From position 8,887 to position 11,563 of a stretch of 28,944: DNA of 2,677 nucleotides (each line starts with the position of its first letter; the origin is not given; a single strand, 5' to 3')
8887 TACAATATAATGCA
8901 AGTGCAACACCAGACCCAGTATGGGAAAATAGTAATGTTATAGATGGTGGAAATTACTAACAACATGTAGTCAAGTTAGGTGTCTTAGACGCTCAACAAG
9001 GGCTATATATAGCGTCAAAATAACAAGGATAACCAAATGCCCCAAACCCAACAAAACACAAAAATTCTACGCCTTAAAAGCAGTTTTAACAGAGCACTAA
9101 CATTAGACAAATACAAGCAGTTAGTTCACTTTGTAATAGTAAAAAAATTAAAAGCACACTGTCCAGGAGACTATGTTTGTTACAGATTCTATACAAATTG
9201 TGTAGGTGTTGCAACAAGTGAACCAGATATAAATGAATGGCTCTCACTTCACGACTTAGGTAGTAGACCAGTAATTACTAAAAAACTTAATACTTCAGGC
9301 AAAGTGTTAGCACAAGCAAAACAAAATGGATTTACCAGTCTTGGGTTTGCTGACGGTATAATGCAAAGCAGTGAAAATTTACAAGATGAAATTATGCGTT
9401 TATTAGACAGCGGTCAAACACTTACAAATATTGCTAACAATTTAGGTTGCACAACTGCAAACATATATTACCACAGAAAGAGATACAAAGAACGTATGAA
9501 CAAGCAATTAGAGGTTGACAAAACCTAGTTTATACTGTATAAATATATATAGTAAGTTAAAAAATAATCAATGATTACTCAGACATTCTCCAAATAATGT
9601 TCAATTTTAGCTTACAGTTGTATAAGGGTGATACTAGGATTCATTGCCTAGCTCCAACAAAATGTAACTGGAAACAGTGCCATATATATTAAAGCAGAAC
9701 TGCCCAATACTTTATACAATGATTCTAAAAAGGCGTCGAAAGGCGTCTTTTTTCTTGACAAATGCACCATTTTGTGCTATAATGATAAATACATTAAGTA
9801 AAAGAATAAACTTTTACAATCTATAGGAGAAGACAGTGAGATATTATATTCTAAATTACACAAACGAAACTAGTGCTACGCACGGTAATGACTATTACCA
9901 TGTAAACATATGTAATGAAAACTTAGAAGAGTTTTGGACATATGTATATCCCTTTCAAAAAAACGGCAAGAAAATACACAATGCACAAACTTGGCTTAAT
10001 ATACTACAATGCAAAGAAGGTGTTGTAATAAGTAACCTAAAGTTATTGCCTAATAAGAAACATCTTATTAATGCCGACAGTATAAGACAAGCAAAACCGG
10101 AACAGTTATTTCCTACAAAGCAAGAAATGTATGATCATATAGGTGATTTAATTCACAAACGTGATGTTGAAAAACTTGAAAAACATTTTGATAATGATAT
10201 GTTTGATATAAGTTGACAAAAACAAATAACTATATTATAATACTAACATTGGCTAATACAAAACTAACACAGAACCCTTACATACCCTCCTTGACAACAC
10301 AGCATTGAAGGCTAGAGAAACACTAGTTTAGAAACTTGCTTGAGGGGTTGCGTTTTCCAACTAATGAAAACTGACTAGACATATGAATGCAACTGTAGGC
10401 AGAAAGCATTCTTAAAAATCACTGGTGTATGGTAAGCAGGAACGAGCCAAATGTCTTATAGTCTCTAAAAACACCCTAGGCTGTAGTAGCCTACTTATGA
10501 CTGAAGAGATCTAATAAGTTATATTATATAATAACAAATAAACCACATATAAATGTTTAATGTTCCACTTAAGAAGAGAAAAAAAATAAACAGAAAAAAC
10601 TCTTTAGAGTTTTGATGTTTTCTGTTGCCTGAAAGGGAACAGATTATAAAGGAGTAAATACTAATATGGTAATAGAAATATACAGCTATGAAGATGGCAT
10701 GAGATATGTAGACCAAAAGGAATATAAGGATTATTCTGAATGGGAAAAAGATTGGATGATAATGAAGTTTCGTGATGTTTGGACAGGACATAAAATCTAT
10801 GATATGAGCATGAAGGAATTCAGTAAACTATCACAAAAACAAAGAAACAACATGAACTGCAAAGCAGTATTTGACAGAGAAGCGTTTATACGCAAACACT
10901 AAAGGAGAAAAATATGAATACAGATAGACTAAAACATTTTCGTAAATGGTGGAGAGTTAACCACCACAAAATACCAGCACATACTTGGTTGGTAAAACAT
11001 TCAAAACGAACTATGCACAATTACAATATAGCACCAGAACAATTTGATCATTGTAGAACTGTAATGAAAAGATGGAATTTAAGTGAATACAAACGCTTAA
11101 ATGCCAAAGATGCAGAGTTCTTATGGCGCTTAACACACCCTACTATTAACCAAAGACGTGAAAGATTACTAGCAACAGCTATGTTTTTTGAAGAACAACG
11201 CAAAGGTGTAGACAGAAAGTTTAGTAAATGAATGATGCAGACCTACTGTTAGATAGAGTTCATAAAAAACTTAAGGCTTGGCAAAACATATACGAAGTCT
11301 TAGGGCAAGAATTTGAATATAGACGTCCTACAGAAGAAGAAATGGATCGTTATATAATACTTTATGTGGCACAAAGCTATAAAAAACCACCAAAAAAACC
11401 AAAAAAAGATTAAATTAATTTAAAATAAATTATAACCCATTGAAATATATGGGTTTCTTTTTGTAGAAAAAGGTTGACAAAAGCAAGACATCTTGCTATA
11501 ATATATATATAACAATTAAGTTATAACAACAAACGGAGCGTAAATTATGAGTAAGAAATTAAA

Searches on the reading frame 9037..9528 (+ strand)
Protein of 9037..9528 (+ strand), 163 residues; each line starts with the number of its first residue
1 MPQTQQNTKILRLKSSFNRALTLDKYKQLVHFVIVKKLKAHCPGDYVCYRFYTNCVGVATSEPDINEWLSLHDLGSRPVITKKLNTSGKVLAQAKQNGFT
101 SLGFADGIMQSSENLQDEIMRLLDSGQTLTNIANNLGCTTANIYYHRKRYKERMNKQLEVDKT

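Call 8: search_protein_families(library=pfam, proteins=[window:9037-9528:+], max_evalue=0.01)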
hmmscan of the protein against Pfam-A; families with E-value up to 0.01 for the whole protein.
window:9037-9528:+ (163 aa): 3 families
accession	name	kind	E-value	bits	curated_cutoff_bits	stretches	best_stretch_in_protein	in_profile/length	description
PF00196.25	GerE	-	2.7e-05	24.2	23.5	1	118-155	9-46/57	Bacterial regulatory proteins, luxR family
PF02796.21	HTH_7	-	0.0065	17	23.8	0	113-144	8-39/45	Helix-turn-helix domain of resolvase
PF13551.12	HTH_29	-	0.0079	16.7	28.1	0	119-152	4-38/64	Winged helix-turn helix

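Call 9: search_protein_families(library=phrogs, proteins=[window:9037-9528:+], max_evalue=0.01)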
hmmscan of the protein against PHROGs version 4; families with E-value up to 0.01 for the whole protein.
window:9037-9528:+ (163 aa): 1 family
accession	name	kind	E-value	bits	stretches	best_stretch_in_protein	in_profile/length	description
phrog_4494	-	unknown function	0.0096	17.4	0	109-157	1-49/109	-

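Call 44: find_homologous_proteins(query=window:9037-9528:+, max_evalue=0.001)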
Query window:9037-9528:+ (163 aa): 26 proteins with E <= 0.001 among 46 candidates.
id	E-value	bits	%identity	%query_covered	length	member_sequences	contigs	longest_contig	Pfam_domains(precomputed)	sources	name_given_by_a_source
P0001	2.9e-104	363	99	100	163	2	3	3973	-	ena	-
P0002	2.8e-72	259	70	100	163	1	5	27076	-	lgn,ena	-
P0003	6.0e-69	249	69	99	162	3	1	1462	-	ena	-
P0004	2.4e-65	237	65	99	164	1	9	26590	-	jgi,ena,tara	jgi:hypothetical protein|tara:strand:- start:5962 stop:6456 length:495 start_codon:yes stop_codon:ye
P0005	3.8e-64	233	67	96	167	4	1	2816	-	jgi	-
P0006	2.6e-63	230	64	98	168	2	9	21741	-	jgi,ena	jgi:hypothetical protein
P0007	1.3e-62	228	63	98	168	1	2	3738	-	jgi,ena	-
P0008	9.2e-60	219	59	100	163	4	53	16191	-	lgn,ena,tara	tara:strand:- start:159 stop:650 length:492 start_codon:yes stop_codon:yes gene_type:complete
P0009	2.7e-52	194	60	99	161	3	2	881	-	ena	-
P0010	3.7e-52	194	58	99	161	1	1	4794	-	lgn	-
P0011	2.8e-51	191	60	99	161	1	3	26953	-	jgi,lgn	-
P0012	4.9e-51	190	58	99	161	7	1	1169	-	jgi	-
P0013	1.3e-50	189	60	99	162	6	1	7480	-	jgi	-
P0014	1.4e-50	189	57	99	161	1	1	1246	PF00196.26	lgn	-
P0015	1.6e-50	189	57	99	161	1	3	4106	-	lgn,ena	-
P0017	1.0e-48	183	59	99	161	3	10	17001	-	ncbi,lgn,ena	-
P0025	2.2e-37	146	51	93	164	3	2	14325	-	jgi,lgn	jgi:hypothetical protein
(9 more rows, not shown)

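Call 45: find_encoding_contigs(protein=P0002, flank=10000, max_places=3)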
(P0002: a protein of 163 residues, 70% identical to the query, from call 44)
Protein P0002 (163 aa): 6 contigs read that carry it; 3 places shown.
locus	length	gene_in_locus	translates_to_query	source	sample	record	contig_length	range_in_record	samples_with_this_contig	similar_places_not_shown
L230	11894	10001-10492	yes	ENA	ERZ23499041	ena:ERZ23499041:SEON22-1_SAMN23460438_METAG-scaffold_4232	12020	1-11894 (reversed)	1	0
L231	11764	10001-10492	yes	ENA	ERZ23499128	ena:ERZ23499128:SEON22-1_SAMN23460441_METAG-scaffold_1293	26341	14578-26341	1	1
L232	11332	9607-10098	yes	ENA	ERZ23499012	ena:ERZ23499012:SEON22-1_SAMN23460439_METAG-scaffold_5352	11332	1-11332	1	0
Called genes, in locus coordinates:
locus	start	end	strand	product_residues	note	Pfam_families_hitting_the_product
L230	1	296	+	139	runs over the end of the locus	?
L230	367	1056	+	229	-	-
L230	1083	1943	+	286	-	-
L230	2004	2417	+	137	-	-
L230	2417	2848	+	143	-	-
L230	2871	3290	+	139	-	-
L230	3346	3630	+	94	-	-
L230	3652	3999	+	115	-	-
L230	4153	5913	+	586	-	-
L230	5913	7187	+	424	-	-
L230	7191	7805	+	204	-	PF09931:Phage_phiJL001_Gp84_N (faint)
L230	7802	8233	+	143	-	PF22262:DUF6950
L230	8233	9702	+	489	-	PF13550:Phage-tail_3 (weak)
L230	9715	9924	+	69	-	-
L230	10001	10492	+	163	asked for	-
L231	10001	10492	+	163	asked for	-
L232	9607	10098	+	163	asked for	-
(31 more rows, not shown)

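Call 46: find_encoding_contigs(protein=P0004, flank=10000, max_places=3)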
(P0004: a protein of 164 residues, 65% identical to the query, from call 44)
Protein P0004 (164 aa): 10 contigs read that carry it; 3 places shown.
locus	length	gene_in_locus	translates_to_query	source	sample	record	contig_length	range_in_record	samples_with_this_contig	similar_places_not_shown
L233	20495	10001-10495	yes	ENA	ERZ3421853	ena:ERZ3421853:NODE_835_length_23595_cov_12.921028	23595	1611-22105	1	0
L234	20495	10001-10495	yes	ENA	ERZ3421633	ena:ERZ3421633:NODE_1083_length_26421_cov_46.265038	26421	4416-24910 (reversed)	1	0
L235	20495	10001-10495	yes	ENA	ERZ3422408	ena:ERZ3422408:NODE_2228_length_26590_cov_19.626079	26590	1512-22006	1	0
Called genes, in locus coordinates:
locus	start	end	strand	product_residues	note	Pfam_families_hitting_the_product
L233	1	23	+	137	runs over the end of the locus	PF06199:Phage_tail_2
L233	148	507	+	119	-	-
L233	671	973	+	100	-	-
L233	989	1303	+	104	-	-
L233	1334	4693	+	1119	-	PF20155:TMP_3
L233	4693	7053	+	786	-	-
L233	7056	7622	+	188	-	-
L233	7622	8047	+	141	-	PF22262:DUF6950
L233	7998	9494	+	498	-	-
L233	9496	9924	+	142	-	-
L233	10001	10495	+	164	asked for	-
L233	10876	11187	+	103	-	-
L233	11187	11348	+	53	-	-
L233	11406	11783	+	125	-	-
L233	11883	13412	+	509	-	-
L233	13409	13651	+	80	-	-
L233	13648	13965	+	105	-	-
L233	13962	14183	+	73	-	-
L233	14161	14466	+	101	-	-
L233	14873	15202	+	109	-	-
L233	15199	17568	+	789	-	PF00754:F5_F8_type_C (weak), PF22633:F5_F8_type_C_2 (faint)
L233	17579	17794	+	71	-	-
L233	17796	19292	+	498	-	-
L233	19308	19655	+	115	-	-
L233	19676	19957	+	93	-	-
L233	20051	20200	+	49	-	-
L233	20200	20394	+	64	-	-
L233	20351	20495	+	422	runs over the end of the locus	PF04466:Terminase_3, PF03237:Terminase_6N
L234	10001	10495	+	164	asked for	-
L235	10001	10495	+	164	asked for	-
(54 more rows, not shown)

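Call 47: find_encoding_contigs(protein=P0011, flank=10000, max_places=3)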
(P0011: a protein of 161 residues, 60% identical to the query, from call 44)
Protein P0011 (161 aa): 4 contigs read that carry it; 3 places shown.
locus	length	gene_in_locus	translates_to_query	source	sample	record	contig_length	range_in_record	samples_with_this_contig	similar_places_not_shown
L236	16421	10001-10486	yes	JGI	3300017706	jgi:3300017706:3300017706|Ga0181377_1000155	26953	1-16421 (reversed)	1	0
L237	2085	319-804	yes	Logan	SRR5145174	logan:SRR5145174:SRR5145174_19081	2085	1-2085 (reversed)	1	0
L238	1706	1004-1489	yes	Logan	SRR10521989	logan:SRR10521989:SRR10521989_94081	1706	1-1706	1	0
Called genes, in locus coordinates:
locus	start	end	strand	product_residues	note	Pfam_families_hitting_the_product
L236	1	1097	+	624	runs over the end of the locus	-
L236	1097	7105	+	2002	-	PF16190:E1_FCCH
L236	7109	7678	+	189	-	PF09931:Phage_phiJL001_Gp84_N (weak)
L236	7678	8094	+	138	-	PF22262:DUF6950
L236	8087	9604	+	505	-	-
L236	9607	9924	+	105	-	-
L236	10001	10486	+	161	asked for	-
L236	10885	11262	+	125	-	-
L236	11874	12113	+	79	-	-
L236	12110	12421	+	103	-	-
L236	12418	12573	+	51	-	-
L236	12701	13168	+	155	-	-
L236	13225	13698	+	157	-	-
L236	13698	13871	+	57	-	-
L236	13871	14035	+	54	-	-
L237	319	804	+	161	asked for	-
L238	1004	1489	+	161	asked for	-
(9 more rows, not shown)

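Call 67: predict_structure(alignment_id=A2)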
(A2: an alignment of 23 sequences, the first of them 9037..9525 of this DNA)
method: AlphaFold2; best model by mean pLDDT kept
length: 163 residues; sequences in the alignment: 23
mean_pLDDT: 66.8   pTM: 0.41
mean pLDDT of the five models: 66.8, 65.0, 64.4, 63.2, 62.8
residues with pLDDT >= 90: 0; 70-90: 106; 50-70: 17; < 50: 40
segments of 3 or more residues with pLDDT < 50: 1-5, 77-110
pLDDT, mean of each block of 10 residues (from residue 1): 49 79 78 78 78 80 77 58 38 34 37 79 85 73 81 71 51
secondary structure, 60 per line:
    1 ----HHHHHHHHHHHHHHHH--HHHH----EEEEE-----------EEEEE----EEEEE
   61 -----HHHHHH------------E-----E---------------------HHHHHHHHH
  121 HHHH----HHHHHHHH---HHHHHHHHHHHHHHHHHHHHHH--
elements in order: H5-20 H23-26 E31-35 E47-51 E56-60 H66-71 H112-124 H129-136 H140-161

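Call 70: fold_search(model_id=the predicted structure, library=pdb)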
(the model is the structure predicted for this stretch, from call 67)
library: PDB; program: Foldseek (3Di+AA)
matches with E <= 10: 335; with E <= 0.001: 0
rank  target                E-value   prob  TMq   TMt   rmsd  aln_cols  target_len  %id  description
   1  4lgw                  4.4e-02  0.82  0.25  0.18  18.0       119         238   13  Crystal structure of Escherichia coli SdiA in the space group P6522 (released 2014-03-19)
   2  4lfu                  7.1e-02  0.72  0.25  0.18  17.9       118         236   14  Crystal structure of Escherichia coli SdiA in the space group C2 (released 2014-03-19)
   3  4y15_A                7.5e-02  0.66  0.24  0.17  16.7       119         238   17  SdiA in complex with 3-oxo-C6-homoserine lactone (released 2015-04-08)
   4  4y13                  9.0e-02  0.44  0.24  0.16  18.6       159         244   15  SdiA in complex with octanoyl-rac-glycerol (released 2015-04-08)
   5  4y15_B                9.5e-02  0.57  0.24  0.17  17.4       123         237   15  SdiA in complex with 3-oxo-C6-homoserine lactone (released 2015-04-08)
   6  8hnp_B                1.7e-01  1.00  0.31  0.36   4.5        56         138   28  Archaeal transcription factor Mutant (released 2023-09-13)
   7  4y15_C                1.7e-01  0.47  0.24  0.17  17.7       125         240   15  SdiA in complex with 3-oxo-C6-homoserine lactone (released 2015-04-08)
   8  6v7w_B                2.2e-01  0.28  0.20  0.14  16.4       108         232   12  Crystal structure of LasR-Aqs1 complex from Pseudomonas aeruginosa (released 2020-12-16)
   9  8dq0_D                3.0e-01  0.33  0.23  0.16  17.4       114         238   12  Quorum-sensing receptor RhlR bound to PqsE (released 2022-12-07)
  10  7r3j_D                3.2e-01  0.38  0.25  0.18  18.0       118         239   10  Nativ complex of PqsE and RhlR with the synthetic antagonist mBTL (released 2022-12-14)
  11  1h0m_D                3.2e-01  0.15  0.25  0.18  17.7       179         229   12  Three-dimensional structure of the quorum sensing protein TraR bound to its autoinducer and to its target DNA (released 2002-08-29)
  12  8hno_A                3.6e-01  1.00  0.29  0.34   0.6        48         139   31  Archaeal transcription factor Wild type (released 2023-09-13)
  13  8hnp_A                3.6e-01  1.00  0.29  0.33   0.7        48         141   31  Archaeal transcription factor Mutant (released 2023-09-13)
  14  7r3h_C                3.8e-01  0.47  0.25  0.18  16.8       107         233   23  PROSS optimitzed variant of RhlR (75 mutations) in complex with native autoinducer C4-HSL (released 2022-12-14)
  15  7r3g_A                3.8e-01  0.21  0.25  0.17  17.7       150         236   17  PROSS optimitzed variant of RhlR (75 mutations) in complex with the synthetic antagonist mBTL (released 2022-12-14)
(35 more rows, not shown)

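Call 71: find_encoding_contigs(protein=P0006, flank=10000, max_places=2)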
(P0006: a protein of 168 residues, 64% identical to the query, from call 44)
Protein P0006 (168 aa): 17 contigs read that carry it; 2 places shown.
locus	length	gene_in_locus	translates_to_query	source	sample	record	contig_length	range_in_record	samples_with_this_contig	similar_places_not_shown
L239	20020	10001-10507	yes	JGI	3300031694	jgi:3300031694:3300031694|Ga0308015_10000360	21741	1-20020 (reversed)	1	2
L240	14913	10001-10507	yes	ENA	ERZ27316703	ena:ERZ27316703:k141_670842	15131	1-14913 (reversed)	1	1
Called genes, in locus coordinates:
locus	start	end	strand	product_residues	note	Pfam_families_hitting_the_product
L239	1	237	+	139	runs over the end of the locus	-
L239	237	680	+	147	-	-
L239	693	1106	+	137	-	PF06199:Phage_tail_2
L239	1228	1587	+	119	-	-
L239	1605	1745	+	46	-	-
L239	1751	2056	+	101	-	-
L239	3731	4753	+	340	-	-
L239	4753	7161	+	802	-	-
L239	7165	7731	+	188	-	-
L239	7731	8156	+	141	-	PF22262:DUF6950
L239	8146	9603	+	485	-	-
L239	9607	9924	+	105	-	-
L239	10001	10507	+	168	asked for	-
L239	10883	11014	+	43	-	-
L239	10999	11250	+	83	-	-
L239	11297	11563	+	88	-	-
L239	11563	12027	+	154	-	-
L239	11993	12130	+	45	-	-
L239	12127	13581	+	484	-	-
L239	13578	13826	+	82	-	-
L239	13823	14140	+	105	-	-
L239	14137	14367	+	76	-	-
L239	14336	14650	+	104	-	-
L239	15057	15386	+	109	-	-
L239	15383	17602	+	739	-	-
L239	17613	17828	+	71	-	-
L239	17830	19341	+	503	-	-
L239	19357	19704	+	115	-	-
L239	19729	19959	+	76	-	-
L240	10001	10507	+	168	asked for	-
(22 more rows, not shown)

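Call 72: find_encoding_contigs(protein=P0008, flank=10000, max_places=2)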
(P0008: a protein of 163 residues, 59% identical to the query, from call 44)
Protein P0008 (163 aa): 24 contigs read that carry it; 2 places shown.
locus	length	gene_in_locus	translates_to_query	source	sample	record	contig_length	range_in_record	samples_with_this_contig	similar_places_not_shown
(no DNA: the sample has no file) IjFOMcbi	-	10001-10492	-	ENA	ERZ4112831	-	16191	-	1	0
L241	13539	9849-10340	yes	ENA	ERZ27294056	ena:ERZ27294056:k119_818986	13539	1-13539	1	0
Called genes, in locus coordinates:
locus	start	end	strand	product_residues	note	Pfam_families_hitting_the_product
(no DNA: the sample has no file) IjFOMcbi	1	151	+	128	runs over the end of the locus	PF06199:Phage_tail_2 (weak)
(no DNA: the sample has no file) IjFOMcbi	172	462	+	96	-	-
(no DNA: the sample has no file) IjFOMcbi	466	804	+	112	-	-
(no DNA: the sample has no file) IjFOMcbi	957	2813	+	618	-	PF04513:Baculo_PEP_C (faint)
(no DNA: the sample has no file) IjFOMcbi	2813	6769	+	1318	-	-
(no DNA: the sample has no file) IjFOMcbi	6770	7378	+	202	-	-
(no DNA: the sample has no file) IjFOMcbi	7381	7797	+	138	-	PF22262:DUF6950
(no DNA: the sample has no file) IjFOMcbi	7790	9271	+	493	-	-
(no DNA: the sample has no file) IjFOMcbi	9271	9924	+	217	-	-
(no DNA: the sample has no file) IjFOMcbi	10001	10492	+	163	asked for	-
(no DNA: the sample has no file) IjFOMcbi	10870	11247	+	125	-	-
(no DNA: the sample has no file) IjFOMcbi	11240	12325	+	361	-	-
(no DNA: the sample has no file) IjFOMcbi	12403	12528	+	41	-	-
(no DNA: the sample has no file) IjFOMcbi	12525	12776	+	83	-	-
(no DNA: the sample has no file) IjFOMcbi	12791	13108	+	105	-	-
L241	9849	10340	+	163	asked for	-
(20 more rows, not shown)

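Call 73: find_encoding_contigs(protein=P0017, flank=10000, max_places=2)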
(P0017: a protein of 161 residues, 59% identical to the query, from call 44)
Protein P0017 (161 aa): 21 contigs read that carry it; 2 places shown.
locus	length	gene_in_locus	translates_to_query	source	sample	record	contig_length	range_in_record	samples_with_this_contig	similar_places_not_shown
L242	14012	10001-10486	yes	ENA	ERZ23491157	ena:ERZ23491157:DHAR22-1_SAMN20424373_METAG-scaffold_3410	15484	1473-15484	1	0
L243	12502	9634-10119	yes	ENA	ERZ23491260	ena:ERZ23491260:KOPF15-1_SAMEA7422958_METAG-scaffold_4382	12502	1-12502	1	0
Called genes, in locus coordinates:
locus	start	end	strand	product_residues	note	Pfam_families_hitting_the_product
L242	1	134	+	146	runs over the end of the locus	-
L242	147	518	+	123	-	PF06199:Phage_tail_2 (faint)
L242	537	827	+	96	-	-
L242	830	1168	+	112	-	-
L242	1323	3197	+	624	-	-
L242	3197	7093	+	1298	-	-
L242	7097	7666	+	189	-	PF09931:Phage_phiJL001_Gp84_N (weak)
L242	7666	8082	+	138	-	PF22262:DUF6950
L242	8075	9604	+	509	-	-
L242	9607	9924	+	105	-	-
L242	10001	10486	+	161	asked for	-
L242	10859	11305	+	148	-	-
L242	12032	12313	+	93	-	-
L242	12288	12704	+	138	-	-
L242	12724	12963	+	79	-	-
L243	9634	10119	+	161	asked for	-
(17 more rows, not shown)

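Call 74: find_encoding_contigs(protein=P0025, flank=10000, max_places=2)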
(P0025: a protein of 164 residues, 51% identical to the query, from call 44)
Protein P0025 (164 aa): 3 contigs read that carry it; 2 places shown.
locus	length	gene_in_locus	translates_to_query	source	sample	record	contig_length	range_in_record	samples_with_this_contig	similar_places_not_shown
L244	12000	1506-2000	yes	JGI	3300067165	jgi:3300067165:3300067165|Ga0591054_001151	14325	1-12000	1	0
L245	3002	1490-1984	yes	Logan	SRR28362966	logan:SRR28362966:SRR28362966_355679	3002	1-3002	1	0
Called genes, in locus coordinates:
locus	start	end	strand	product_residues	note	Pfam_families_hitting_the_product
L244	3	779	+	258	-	?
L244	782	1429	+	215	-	-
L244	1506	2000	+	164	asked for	-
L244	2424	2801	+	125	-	-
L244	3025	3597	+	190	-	-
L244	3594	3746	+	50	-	-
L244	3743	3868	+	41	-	-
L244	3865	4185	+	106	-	-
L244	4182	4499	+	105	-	-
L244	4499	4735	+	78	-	-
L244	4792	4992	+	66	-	-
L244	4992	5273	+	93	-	-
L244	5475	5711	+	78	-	-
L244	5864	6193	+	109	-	-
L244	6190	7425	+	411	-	PF09956:Phage_cement_2 (weak)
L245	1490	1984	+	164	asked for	-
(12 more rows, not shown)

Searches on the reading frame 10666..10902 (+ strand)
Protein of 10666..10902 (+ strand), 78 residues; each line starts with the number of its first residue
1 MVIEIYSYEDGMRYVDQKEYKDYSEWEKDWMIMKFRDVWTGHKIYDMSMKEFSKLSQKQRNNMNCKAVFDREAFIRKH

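Call 9: search_protein_families(library=phrogs, proteins=[window:10666-10902:+], max_evalue=0.01)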
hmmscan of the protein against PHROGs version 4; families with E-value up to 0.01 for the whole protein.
window:10666-10902:+ (78 aa): 0 families

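Call 42: search_protein_families(library=pfam, proteins=[window:10666-10902:+], max_evalue=1)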
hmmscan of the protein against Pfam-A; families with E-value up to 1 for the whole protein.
window:10666-10902:+ (78 aa): 1 family
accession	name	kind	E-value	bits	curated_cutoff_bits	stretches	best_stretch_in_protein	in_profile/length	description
PF01660.22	Vmethyltransf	-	0.0032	17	27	1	4-77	79-165/310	Viral methyltransferase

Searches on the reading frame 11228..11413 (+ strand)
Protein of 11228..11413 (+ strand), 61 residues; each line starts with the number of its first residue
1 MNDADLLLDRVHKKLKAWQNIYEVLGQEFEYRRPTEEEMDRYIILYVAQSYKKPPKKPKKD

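Call 9: search_protein_families(library=phrogs, proteins=[window:11228-11413:+], max_evalue=0.01)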
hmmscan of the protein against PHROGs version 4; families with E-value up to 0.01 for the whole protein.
window:11228-11413:+ (61 aa): 0 families

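Call 42: search_protein_families(library=pfam, proteins=[window:11228-11413:+], max_evalue=1)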
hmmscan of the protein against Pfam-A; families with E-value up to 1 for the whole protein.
window:11228-11413:+ (61 aa): 1 family
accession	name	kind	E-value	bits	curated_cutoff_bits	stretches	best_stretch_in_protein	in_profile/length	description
PF04001.18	Vhr1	-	0.13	13.1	25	1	16-58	47-88/91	Transcription factor Vhr1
